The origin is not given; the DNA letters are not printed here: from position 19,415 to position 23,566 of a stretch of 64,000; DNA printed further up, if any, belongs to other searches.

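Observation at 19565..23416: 1283-aa STAND NTPase with N-terminal Mrr-like restriction endonuclease motif (Avs2/Avs4-like)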

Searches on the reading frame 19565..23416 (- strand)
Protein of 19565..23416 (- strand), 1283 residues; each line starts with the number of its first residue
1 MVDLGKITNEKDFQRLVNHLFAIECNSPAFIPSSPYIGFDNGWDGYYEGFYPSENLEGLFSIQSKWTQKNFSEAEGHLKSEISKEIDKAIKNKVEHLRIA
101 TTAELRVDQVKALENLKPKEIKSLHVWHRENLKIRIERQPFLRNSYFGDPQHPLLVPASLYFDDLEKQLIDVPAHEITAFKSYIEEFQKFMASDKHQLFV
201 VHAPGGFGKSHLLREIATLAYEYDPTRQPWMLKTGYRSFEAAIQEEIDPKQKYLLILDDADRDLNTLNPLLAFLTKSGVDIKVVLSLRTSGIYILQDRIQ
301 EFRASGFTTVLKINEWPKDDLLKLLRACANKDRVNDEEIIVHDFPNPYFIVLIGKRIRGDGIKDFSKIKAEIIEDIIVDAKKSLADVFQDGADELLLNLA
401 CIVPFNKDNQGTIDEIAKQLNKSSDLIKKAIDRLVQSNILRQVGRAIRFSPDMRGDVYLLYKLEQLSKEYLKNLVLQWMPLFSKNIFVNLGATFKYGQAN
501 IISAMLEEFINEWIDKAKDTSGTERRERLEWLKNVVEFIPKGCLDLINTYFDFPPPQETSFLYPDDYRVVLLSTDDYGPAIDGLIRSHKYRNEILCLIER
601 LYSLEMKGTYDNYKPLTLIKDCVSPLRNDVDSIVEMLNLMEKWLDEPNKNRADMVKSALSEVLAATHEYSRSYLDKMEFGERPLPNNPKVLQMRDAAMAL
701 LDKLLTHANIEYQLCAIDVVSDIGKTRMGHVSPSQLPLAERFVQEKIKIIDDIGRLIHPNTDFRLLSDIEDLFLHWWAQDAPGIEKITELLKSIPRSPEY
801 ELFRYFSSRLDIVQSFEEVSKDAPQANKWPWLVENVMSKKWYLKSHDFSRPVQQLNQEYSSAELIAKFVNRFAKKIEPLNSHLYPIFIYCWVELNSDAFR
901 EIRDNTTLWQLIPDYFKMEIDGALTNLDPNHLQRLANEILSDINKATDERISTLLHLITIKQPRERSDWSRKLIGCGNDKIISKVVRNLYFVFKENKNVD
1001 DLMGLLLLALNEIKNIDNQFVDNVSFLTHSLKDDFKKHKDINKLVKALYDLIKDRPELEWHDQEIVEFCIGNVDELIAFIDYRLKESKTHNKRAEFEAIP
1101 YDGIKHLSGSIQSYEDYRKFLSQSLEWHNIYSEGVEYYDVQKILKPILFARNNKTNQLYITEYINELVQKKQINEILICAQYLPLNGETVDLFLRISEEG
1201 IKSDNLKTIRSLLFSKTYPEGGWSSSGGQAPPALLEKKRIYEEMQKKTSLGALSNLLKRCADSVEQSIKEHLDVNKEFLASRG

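Call 5: search_protein_families(library=pfam, proteins=[window:19565-23416:-], max_evalue=0.01)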
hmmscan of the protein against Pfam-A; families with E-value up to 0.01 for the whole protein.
window:19565-23416:- (1283 aa): 2 families
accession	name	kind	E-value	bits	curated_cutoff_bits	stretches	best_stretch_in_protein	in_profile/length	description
PF25199.1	nSTAND_NTPase5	-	3.1e-09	37.3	34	1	182-290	27-135/145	Novel STAND NTPase 5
PF24270.1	HTH_Cmi2_C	-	0.001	19.8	27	0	377-444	57-122/125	Cmi2, C-terminal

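Call 6: search_protein_families(library=padloc, proteins=[window:19565-23416:-], max_evalue=0.01)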
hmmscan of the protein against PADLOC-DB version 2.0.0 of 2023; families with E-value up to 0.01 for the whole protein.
window:19565-23416:- (1283 aa): 0 families

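Call 7: find_homologous_proteins(query=window:19568-23416:-)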
Query window:19568-23416:- (1283 aa): 106 proteins with E <= 0.001 among 8000 candidates.
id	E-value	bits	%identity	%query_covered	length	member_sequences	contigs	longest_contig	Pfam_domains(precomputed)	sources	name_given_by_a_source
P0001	0.0e+0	2929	100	100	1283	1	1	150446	PF25199.2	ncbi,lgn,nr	ncbi:MAG: hypothetical protein Q8O71_03950 [bacterium]|nr:hypothetical protein [bacterium]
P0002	0.0e+0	2571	87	100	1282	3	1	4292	PF25199.2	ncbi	-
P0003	0.0e+0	1716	57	100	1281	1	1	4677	PF25199.2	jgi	jgi:hypothetical protein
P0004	0.0e+0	1703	56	100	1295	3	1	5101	PF25199.2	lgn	-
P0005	0.0e+0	1698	56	100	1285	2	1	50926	PF25199.2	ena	-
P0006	0.0e+0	1653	55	100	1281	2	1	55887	PF25199.2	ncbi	-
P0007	0.0e+0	1259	43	100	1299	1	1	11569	PF25199.2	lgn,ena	-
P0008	0.0e+0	1249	62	68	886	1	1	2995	PF25199.2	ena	-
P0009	0.0e+0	1215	43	100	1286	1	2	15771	PF25199.2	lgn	-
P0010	0.0e+0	1156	42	100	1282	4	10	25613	PF25199.2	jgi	jgi:hypothetical protein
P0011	0.0e+0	1149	43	100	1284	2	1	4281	PF25199.2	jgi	-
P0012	0.0e+0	1149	42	100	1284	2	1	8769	PF25199.2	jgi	-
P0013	0.0e+0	1147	43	100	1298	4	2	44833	PF25199.2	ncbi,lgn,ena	ncbi:hypothetical protein ES704_00659 [subsurface metagenome]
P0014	0.0e+0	1146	42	100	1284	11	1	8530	PF25199.2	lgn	-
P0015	0.0e+0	1143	42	100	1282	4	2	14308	PF25199.2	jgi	-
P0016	0.0e+0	1139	42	100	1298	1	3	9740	PF25199.2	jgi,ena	-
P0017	0.0e+0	1136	42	100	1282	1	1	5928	PF25199.2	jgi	-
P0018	0.0e+0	1133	42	100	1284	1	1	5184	PF25199.2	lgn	-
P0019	0.0e+0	1130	42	100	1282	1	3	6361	PF25199.2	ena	-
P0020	0.0e+0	1129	41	100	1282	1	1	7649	PF25199.2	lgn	-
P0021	0.0e+0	1124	41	100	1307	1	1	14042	PF25199.2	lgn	-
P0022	0.0e+0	1119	42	100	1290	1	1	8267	PF25199.2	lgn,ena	-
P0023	0.0e+0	1076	39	100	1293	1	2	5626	PF25199.2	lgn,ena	-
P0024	0.0e+0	1073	40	100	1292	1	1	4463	PF25199.2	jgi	jgi:hypothetical protein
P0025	0.0e+0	1073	40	100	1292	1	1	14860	PF25199.2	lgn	-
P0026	0.0e+0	1058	40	98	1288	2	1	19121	PF25199.2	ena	-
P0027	0.0e+0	1057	40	100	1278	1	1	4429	PF25199.2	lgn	-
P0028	0.0e+0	1037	38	100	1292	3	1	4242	PF25199.2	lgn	-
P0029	0.0e+0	1020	38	100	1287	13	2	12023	PF25199.2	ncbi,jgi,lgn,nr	ncbi:MAG: hypothetical protein FJ106_14280 [Deltaproteobacteria bacterium]|nr:hypothetical protein [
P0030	2.8e-297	1008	38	100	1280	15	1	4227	PF25199.2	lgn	-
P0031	1.8e-296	1005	39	100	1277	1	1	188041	PF25199.2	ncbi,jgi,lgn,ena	ncbi:MAG: hypothetical protein WCY09_01800 [Candidatus Omnitrophota bacterium]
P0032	2.5e-296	1004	39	98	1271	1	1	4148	PF25199.2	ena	-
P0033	6.8e-296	1003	39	100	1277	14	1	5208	PF25199.2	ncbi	-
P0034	7.2e-296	1003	38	100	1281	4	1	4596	PF25199.2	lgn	-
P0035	1.0e-294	999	38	100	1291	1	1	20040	PF25199.2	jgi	jgi:hypothetical protein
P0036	6.6e-290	983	42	83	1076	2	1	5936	PF25199.2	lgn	-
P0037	1.0e-288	979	39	100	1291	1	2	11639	PF25199.2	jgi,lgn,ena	-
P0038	1.4e-286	972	36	100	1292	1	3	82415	PF25199.2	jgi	jgi:hypothetical protein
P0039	1.8e-286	972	37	100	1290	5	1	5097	PF25199.2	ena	-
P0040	3.7e-286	971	38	100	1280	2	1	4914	PF25199.2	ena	-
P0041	2.9e-285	968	37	100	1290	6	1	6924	PF25199.2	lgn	-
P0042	7.2e-283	960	36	100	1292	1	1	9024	PF25199.2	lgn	-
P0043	5.4e-280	950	37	100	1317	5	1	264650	PF25199.2,PF00931.29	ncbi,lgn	-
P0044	7.3e-279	947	38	100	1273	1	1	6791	PF25199.2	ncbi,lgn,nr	ncbi:MAG: hypothetical protein HXS54_17595 [Theionarchaea archaeon]|nr:hypothetical protein [Theiona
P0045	3.8e-276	938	39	99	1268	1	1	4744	PF25199.2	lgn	-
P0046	4.1e-274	931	35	100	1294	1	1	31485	PF25199.2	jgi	jgi:hypothetical protein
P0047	1.5e-270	919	36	100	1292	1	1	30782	PF25199.2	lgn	-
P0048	5.9e-268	910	36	100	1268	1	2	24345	PF25199.2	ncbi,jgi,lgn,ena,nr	ncbi:MAG: hypothetical protein HXS48_17750 [Theionarchaea archaeon]|nr:hypothetical protein [Theiona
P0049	6.3e-268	910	42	78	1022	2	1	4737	PF25199.2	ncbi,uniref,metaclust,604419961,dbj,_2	ncbi:unnamed protein product [marine sediment metagenome]|uniref:Novel STAND NTPase 5 domain-contain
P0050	8.6e-267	907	36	99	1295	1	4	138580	PF25199.2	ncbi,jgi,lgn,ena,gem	ncbi:MAG TPA: hypothetical protein VF399_06485 [bacterium]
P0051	8.6e-263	893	36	99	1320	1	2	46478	PF25199.2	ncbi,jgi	-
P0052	1.7e-260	886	37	99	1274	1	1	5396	PF25199.2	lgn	-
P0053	1.7e-258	879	38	100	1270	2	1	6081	PF25199.2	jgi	-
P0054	4.3e-258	878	42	75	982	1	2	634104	PF25199.2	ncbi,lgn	-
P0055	5.3e-257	874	37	87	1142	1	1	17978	PF25199.2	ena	-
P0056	6.3e-256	871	41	80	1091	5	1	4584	PF25199.2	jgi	-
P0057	2.6e-254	865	34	100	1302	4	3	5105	PF25199.2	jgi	jgi:hypothetical protein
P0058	2.0e-252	859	36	100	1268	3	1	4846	PF25199.2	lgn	-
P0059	1.3e-251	856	34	100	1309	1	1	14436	PF25199.2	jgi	jgi:hypothetical protein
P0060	2.0e-250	852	34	100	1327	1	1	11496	PF25199.2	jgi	-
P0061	6.2e-250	851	35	100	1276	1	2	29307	PF25199.2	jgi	jgi:hypothetical protein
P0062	1.5e-247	843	34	99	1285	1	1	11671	PF25199.2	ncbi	-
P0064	7.1e-244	831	34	100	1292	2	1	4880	PF25199.2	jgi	jgi:hypothetical protein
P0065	8.0e-243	827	36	99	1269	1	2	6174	PF25199.2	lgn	-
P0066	1.6e-242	826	34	100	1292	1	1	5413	PF25199.2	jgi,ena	-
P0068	3.1e-241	822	37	99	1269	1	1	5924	PF25199.2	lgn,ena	-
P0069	6.9e-241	821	35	100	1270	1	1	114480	PF25199.2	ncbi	-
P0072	3.0e-237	809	35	99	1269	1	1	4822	PF25199.2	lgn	-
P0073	3.1e-237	809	35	99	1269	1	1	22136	PF25199.2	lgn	-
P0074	2.6e-236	806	36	99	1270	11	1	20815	PF25199.2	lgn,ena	-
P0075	6.5e-236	804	35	99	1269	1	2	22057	PF25199.2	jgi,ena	-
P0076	5.7e-234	798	33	100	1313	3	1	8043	PF13401.13,PF25199.2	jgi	jgi:hypothetical protein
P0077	9.1e-234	797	36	99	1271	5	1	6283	PF25199.2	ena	-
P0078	1.3e-233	797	35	100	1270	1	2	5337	PF25199.2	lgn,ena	-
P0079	2.5e-233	796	34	99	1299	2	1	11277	PF13401.13,PF25199.2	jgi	jgi:hypothetical protein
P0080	6.8e-231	788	35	99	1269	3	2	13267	PF25199.2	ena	-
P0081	3.0e-230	786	33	99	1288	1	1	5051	PF25199.2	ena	-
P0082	1.2e-229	784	33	100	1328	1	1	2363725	PF25199.2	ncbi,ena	-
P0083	2.1e-228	779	35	99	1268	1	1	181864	-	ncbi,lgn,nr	ncbi:MAG: hypothetical protein LHV68_07315 [Elusimicrobia bacterium]|nr:hypothetical protein [Candid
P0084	1.7e-224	767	33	98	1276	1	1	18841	PF25199.2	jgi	jgi:hypothetical protein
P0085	7.8e-224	764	32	99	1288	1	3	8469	PF13401.13,PF25199.2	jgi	jgi:hypothetical protein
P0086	8.8e-223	761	34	100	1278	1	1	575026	PF25199.2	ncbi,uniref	ncbi:hypothetical protein [Methanobacterium sp.]|uniref:hypothetical protein n=1 Tax=Methanobacteriu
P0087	5.4e-222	758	33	98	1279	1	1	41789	PF25199.2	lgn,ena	-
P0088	1.1e-215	737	34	92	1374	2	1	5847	PF25199.2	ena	-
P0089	5.9e-215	735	32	96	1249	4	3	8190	PF25199.2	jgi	-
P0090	1.5e-213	730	32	100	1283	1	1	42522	PF25199.2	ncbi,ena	-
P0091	2.0e-207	710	32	96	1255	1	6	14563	PF25199.2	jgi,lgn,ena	-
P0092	2.4e-200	687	32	99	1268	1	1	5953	PF25199.2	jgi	jgi:hypothetical protein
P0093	4.9e-195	669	37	71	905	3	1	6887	PF25199.2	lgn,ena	-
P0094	1.4e-193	664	31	99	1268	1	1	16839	PF25199.2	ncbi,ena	-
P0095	5.5e-192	659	45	54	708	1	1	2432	PF25199.2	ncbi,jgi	-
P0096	5.7e-192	659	31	93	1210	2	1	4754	PF25199.2,PF13191.13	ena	-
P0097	1.2e-191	658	33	99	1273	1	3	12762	PF25199.2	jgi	jgi:hypothetical protein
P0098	4.9e-182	626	31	94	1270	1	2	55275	PF25199.2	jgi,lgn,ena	-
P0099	1.3e-176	608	30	100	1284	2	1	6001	PF25199.2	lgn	-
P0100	1.5e-167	578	40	61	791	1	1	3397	PF25199.2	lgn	-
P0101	5.3e-163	563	38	58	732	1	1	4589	PF25199.2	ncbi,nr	ncbi:MAG: hypothetical protein HY802_00020, partial [Methanobacterium sp.]|nr:hypothetical protein [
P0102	7.6e-159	549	28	100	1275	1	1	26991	PF25199.2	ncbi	-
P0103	5.8e-154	533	28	100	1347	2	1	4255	PF01381.29,PF15731.12,PF13560.13,PF25199.2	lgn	-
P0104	1.2e-141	492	27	100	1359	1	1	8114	PF01381.29,PF13560.13,PF25199.2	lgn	-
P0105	2.4e-131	458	27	99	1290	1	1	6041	PF25199.2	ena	-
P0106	1.2e-109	386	33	54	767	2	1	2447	PF12844.14,PF01381.29,PF13401.13,PF15731.12,PF13560.13,PF25199.2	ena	-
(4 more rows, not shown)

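Call 8: search_protein_families(library=ncbifam, proteins=[window:19565-23416:-], max_evalue=0.01)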
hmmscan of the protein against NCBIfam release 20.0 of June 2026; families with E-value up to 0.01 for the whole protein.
window:19565-23416:- (1283 aa): 0 families

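Call 33: find_encoding_contigs(protein=P0031, flank=10000, max_places=2)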
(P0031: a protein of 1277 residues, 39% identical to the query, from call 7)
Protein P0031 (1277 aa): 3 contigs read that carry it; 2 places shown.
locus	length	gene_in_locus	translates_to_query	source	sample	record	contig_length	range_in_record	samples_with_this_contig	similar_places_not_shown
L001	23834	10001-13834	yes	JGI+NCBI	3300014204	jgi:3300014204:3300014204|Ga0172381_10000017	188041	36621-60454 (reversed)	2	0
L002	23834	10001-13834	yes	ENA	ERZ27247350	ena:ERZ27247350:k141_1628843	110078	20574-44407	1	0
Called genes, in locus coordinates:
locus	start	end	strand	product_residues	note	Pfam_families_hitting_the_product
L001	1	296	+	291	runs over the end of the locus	PF02518:HATPase_c (weak)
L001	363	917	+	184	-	-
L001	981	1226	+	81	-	-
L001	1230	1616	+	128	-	PF14462:Prok-E2_E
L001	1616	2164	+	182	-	-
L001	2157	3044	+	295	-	PF00899:ThiF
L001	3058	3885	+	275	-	-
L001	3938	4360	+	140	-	-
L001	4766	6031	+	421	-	PF02195:ParB_N, PF01555:N6_N4_Mtase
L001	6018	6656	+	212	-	PF02796:HTH_7 (weak), PF13384:HTH_23 (weak), PF13551:HTH_29 (weak)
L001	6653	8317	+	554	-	PF17289:Terminase_6C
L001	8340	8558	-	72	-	PF12844:HTH_19, PF01381:HTH_3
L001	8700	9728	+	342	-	PF28530:DUF8426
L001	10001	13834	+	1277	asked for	PF25199:nSTAND_NTPase5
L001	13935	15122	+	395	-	-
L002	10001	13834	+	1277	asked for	PF25199:nSTAND_NTPase5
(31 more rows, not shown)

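Call 35: find_encoding_contigs(protein=P0082, flank=10000, max_places=1)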
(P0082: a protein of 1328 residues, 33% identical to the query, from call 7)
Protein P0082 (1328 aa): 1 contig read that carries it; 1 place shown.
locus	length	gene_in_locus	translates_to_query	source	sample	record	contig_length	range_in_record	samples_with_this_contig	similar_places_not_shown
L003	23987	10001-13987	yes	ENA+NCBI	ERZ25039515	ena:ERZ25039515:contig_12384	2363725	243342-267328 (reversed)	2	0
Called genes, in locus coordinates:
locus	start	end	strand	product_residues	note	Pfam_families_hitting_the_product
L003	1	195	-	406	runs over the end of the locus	PF01926:MMR_HSR1, PF02421:FeoB_N (faint), PF08438:YGR210-like_G4, PF02824:TGS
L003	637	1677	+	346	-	-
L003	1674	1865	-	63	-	-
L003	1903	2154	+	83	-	-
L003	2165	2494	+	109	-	-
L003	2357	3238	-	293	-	PF08843:AbiEii (faint)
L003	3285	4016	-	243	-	PF09952:AbiEi_2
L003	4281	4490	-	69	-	-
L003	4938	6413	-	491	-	PF10633:NPCBM_assoc (weak)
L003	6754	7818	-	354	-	-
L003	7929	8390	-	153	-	-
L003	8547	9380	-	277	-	-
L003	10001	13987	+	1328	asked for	PF25199:nSTAND_NTPase5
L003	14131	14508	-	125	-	-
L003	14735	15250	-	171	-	-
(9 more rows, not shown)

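Call 36: find_encoding_contigs(protein=P0086, flank=10000, max_places=1)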
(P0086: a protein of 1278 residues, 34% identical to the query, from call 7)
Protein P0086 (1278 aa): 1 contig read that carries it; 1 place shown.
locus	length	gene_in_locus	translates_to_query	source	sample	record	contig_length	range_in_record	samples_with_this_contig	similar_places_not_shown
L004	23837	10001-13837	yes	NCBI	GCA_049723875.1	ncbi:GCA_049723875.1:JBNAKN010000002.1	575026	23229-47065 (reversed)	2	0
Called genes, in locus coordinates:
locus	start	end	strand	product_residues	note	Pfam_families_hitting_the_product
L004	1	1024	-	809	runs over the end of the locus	PF02516:STT3, PF21436:STT3-PglB_core (weak)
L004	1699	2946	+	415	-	PF00070:Pyr_redox (faint), PF00890:FAD_binding_2, PF01494:FAD_binding_3 (weak), PF03486:HI0933_like, PF07992:Pyr_redox_2, PF12831:FAD_oxidored, PF13450:NAD_binding_8 (weak), PF22780:HI0933_like_1st, +3 more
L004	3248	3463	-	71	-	PF05239:PRC (weak)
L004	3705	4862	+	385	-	PF00589:Phage_integrase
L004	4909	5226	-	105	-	-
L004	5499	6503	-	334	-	-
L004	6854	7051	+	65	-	-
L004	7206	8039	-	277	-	-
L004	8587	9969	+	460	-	PF13289:SIR2_2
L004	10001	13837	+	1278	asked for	PF25199:nSTAND_NTPase5 (weak)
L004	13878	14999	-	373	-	-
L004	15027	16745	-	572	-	-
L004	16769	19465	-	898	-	-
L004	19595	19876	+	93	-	-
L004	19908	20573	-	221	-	-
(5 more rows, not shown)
